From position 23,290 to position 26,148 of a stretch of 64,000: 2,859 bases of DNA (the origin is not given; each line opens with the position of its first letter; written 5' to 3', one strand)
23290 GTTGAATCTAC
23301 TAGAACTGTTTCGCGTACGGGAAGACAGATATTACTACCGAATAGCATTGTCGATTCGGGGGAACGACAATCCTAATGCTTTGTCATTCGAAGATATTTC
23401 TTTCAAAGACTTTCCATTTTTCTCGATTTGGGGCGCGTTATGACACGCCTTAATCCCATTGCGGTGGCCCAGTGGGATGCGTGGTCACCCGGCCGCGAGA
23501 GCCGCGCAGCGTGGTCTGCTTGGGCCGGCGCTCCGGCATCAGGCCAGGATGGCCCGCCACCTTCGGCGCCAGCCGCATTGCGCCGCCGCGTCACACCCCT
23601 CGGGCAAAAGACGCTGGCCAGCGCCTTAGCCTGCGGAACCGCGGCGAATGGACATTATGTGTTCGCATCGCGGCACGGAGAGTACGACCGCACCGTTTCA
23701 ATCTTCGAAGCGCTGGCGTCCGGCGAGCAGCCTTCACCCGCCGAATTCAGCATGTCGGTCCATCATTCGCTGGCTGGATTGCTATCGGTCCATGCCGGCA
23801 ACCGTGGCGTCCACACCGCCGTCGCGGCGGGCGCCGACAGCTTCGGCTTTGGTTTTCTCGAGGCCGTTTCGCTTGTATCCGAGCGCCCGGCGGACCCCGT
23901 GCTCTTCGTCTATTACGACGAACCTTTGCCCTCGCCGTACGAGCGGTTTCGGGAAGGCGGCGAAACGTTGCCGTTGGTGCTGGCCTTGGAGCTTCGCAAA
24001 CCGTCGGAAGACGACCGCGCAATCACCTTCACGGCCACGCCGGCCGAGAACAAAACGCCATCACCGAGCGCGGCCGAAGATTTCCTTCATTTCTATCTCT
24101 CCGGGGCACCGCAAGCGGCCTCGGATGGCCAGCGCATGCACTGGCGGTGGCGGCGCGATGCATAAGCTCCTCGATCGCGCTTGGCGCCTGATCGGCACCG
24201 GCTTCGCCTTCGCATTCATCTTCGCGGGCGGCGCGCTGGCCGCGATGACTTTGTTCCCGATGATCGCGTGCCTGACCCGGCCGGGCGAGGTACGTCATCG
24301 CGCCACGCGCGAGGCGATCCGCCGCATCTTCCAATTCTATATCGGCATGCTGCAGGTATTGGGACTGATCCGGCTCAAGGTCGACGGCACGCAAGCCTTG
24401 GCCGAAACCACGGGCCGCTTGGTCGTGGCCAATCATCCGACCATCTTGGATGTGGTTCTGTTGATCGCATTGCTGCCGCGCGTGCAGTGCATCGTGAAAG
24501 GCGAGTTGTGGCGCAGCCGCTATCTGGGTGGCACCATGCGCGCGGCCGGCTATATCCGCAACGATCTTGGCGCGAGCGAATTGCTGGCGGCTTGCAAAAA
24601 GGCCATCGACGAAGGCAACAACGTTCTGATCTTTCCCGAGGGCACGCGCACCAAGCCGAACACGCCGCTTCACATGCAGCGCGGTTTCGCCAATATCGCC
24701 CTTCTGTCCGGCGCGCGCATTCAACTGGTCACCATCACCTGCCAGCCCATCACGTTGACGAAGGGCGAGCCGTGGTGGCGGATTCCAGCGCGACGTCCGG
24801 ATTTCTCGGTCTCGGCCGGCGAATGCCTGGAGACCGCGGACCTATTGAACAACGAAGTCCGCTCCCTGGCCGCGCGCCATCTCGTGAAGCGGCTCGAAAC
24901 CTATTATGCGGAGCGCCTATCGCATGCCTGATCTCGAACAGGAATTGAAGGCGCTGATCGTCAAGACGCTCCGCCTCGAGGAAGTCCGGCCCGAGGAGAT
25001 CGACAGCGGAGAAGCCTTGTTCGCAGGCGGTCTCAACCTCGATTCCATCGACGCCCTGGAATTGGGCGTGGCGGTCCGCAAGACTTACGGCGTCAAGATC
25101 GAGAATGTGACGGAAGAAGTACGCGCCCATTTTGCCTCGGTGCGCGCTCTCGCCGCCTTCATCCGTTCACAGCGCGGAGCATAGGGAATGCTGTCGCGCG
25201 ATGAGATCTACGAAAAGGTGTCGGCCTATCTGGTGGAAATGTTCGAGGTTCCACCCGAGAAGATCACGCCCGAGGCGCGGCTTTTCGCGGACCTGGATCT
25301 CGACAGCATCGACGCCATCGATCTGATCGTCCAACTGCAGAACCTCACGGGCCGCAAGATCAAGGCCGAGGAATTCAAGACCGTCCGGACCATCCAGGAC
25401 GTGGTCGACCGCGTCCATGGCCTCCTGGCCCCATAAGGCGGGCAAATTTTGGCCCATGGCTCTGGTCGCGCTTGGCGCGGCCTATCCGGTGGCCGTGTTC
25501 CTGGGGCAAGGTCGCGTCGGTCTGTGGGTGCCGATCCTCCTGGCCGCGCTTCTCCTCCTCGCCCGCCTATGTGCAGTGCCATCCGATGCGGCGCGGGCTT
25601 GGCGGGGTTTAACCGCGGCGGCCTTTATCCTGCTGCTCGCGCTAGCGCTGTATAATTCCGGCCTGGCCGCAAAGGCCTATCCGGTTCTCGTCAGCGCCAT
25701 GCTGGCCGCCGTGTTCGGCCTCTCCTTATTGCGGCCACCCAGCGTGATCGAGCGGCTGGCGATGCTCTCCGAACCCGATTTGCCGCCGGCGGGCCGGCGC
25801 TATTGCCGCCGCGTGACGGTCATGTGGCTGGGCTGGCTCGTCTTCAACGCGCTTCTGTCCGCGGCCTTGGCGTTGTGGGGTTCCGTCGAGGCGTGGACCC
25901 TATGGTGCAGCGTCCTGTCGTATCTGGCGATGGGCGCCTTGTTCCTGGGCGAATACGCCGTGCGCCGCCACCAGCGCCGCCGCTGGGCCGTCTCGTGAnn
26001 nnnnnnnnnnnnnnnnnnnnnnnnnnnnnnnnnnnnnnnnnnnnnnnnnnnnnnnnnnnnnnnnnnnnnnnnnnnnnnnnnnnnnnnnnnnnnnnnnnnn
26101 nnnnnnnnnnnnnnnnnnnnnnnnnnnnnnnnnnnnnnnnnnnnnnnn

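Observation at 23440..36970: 16-gene, fully translationally coupled aryl-polyene-like (ApeC-ApeR order) lipid biosynthesis and export operon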

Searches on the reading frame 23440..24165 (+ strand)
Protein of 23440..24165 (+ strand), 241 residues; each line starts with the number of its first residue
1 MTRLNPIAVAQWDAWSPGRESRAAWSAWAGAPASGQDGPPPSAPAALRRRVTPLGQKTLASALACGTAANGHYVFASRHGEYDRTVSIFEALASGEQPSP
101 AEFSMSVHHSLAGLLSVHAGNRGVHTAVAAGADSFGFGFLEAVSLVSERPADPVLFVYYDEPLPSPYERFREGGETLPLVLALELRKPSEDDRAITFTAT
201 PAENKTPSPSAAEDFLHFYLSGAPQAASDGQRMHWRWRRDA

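Call 4: search_protein_families(library=pfam, proteins=[window:23440-24165:+], max_evalue=0.01)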
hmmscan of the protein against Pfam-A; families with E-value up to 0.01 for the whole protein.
window:23440-24165:+ (241 aa): 1 family
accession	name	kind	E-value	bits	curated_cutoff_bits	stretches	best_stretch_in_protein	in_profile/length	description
PF13723.12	Ketoacyl-synt_2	-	3.7e-50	171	25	1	25-237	1-222/223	Beta-ketoacyl synthase, N-terminal domain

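Call 6: search_protein_families(library=ncbifam, proteins=[window:23440-24165:+], max_evalue=0.001)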
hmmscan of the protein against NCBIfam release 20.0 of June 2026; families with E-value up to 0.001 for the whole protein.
window:23440-24165:+ (241 aa): 0 families

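Call 15: search_solved_structures(query=window:23440-24165:+, max_evalue=0.001, show_alignments=1)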
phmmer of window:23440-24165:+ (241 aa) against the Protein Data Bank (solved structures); distinct sequences matched with E-value up to 0.001: 2.
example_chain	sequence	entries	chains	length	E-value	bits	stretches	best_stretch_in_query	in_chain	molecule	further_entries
6qsp_B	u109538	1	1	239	1.1e-22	84.2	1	8-239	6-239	Uncharacterized protein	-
7f28_A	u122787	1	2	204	1.2e-15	61.1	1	43-170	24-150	Ketoacyl_synth_N domain-containing protein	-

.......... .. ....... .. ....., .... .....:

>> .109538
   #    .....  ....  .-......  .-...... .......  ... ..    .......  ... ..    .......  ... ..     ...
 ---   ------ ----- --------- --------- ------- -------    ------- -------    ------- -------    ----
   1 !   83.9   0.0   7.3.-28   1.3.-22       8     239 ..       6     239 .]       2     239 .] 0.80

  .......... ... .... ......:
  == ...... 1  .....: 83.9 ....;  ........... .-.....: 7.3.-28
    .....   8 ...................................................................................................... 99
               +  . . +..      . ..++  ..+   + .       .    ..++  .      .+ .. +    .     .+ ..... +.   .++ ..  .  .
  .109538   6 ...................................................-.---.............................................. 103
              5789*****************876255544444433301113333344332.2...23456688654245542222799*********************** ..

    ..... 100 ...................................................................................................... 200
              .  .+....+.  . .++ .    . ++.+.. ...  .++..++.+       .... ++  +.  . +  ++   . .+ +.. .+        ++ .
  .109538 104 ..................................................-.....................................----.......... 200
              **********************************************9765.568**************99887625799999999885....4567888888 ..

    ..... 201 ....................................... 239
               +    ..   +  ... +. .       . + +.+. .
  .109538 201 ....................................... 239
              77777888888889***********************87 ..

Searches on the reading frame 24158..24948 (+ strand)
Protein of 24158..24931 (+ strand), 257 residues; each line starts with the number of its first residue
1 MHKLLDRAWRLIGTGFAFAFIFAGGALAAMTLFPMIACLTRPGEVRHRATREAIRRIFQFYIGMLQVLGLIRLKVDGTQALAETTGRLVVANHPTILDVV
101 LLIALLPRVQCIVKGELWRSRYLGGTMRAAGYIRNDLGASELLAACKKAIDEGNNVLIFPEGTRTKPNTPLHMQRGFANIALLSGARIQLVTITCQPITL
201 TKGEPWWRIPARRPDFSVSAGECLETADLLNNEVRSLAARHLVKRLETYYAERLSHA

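Call 4: search_protein_families(library=pfam, proteins=[window:24181-24948:+], max_evalue=0.01)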
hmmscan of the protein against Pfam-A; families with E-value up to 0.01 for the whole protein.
window:24181-24948:+ (255 aa): 0 families

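Call 6: search_protein_families(library=ncbifam, proteins=[window:24181-24948:+], max_evalue=0.001)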
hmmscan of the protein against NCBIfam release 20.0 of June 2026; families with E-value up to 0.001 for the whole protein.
window:24181-24948:+ (255 aa): 0 families

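Call 12: search_protein_families(library=pfam, proteins=[window:24158-24931:+], max_evalue=0.01)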
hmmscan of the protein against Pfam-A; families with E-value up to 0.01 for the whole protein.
window:24158-24931:+ (257 aa): 1 family
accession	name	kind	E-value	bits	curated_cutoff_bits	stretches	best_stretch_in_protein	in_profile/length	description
PF01553.26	Acyltransferase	-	2.7e-17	63.3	23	1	72-189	1-127/132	Acyltransferase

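Call 41: search_protein_families(library=ncbifam, proteins=[window:24158-24931:+], max_evalue=0.01)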
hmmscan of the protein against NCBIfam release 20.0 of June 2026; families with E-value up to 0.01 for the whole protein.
window:24158-24931:+ (257 aa): 8 families
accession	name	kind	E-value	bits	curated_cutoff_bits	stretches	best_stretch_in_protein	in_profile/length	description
TIGR00530.1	AGP_acyltrn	subfamily_domain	3.5e-17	62.4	102.95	1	72-193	3-129/130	1-acylglycerol-3-phosphate O-acyltransferase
NF006386.0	PRK08633.1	equivalog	2.7e-11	42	1221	1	64-183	420-541/1147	acyl-[ACP]--phospholipid O-acyltransferase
NF005291.0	PRK06814.1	equivalog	6.1e-07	27.7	1349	1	17-194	390-564/1140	acyl-[ACP]--phospholipid O-acyltransferase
NF052552.1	LyOrLpactfOlsARHOCB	equivalog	1.9e-06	27.1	300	1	10-169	21-172/271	lyso-ornithine lipid O-acyltransferase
NF005959.0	PRK08043.1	equivalog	6.1e-06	24.8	886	1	58-195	3-139/719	bifunctional acyl-ACP--phospholipid O-acyltransferase/long-chain-fatty-acid--ACP ligase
NF058536.1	LPAAT_acyl_YihG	equivalog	8.6e-06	25.2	260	1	18-108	15-105/290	1-acylglycerol-3-phosphate O-acyltransferase, YihG family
NF010621.0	PRK14014.1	domain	8.9e-05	21.7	186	1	29-108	31-110/301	acetyltransferase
NF052553.1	LyOrLpactfOlsABRUA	equivalog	0.00013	21.2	300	1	51-199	33-182/263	lyso-ornithine lipid O-acyltransferase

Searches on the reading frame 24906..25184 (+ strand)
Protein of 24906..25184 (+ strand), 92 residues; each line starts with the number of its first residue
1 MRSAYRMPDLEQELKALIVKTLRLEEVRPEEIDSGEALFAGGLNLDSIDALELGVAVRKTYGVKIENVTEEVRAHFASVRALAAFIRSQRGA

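Call 4: search_protein_families(library=pfam, proteins=[window:24906-25184:+], max_evalue=0.01)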
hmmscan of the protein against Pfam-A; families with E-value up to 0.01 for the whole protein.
window:24906-25184:+ (92 aa): 1 family
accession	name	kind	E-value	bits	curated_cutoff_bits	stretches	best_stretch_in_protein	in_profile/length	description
PF00550.31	PP-binding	-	8.3e-06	26.4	20.8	1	13-85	2-66/67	Phosphopantetheine attachment site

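Call 6: search_protein_families(library=ncbifam, proteins=[window:24906-25184:+], max_evalue=0.001)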
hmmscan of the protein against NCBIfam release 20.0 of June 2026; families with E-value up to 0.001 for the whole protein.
window:24906-25184:+ (92 aa): 9 families
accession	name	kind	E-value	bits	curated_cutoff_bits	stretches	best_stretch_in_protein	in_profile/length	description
NF006617.0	PRK09184.1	subfamily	1.2e-23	82.9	70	1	5-90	9-94/96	phosphopantetheine-binding protein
NF058660.1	cispen_ACP_AmcB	equivalog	2.1e-07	31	80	1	10-89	2-78/80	cispentacin biosynthesis acyl carrier protein AmcB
NF003757.0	PRK05350.1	equivalog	2e-06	27.8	65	1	12-74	9-68/83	acyl carrier protein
TIGR00517.1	acyl_carrier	equivalog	5.7e-06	26.1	70.45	1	9-89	3-76/77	acyl carrier protein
NF052616.1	ACP_for_OlsHI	equivalog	1.7e-05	25.1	130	1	7-90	1-81/83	ornithine lipid biosynthesis acyl carrier protein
NF005480.0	PRK07081.1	equivalog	4.4e-05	23.3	72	1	11-87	2-74/83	acyl carrier protein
NF002148.0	PRK00982.1-2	subfamily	8.8e-05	22.3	71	1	9-88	4-76/79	acyl carrier protein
NF002151.0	PRK00982.1-5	equivalog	0.00014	21.9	92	1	7-71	1-61/78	acyl carrier protein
NF002149.0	PRK00982.1-3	equivalog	0.00053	19.9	106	1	7-68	1-58/78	acyl carrier protein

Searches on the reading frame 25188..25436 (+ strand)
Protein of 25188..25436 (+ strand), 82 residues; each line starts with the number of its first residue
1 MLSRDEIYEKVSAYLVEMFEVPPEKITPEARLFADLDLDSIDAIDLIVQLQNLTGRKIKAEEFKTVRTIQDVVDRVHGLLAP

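Call 4: search_protein_families(library=pfam, proteins=[window:25188-25436:+], max_evalue=0.01)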
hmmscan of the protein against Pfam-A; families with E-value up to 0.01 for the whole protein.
window:25188-25436:+ (82 aa): 1 family
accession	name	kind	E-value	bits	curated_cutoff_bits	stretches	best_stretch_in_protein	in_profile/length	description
PF00550.31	PP-binding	-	4e-12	46.6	20.8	1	10-76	2-67/67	Phosphopantetheine attachment site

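Call 6: search_protein_families(library=ncbifam, proteins=[window:25188-25436:+], max_evalue=0.001)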
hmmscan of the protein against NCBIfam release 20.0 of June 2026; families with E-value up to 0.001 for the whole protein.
window:25188-25436:+ (82 aa): 14 families
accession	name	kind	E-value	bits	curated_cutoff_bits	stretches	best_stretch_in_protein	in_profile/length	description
NF003757.0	PRK05350.1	equivalog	9.5e-37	125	65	1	1-81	1-81/83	acyl carrier protein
NF002150.0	PRK00982.1-4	subfamily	1.7e-16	60.2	66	1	4-76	3-75/80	acyl carrier protein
NF002148.0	PRK00982.1-2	subfamily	1e-14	54.1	71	1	4-76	2-74/79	acyl carrier protein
TIGR00517.1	acyl_carrier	equivalog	3.3e-13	49.3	70.45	1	5-76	2-73/77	acyl carrier protein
NF002147.0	PRK00982.1-1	equivalog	2.1e-11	43.5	84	1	2-77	3-78/83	acyl carrier protein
NF040636.1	AcpM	exception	9.3e-10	38.4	146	1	4-79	3-78/93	meromycolate extension acyl carrier protein AcpM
NF002151.0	PRK00982.1-5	equivalog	1.3e-09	38.1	92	1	6-75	3-72/78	acyl carrier protein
NF002149.0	PRK00982.1-3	equivalog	1e-08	35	106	1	6-77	3-74/78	acyl carrier protein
NF009104.0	PRK12449.1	equivalog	1.2e-07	31.6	70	1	3-76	2-75/80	acyl carrier protein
NF005079.0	PRK06508.1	equivalog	2.6e-07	31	83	1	7-64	4-61/93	acyl carrier protein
NF006031.0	PRK08172.1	equivalog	8.3e-06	26.4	76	1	11-76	9-74/82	acyl carrier protein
NF058660.1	cispen_ACP_AmcB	equivalog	2.1e-05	24.6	80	1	18-76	15-78/80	cispentacin biosynthesis acyl carrier protein AmcB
NF006617.0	PRK09184.1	subfamily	0.00012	22.1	70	1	9-63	16-74/96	phosphopantetheine-binding protein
NF004533.0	PRK05883.1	equivalog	0.0002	21.2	72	1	8-72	25-89/100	acyl carrier protein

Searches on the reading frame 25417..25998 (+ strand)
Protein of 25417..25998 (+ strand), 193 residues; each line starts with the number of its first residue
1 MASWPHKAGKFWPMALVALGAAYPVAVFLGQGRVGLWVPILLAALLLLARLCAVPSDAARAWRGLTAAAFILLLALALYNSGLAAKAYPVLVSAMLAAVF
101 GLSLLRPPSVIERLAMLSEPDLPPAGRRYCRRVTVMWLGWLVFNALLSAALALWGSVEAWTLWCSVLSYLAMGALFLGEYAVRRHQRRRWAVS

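Call 4: search_protein_families(library=pfam, proteins=[window:25417-25998:+], max_evalue=0.01)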
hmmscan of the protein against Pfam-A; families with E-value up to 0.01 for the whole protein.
window:25417-25998:+ (193 aa): 0 families

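Call 6: search_protein_families(library=ncbifam, proteins=[window:25417-25998:+], max_evalue=0.001)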
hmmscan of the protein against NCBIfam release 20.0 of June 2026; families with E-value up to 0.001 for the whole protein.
window:25417-25998:+ (193 aa): 0 families

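Call 41: search_protein_families(library=ncbifam, proteins=[window:25417-25998:+], max_evalue=0.01)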
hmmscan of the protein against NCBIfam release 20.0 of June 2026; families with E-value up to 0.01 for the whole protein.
window:25417-25998:+ (193 aa): 0 families
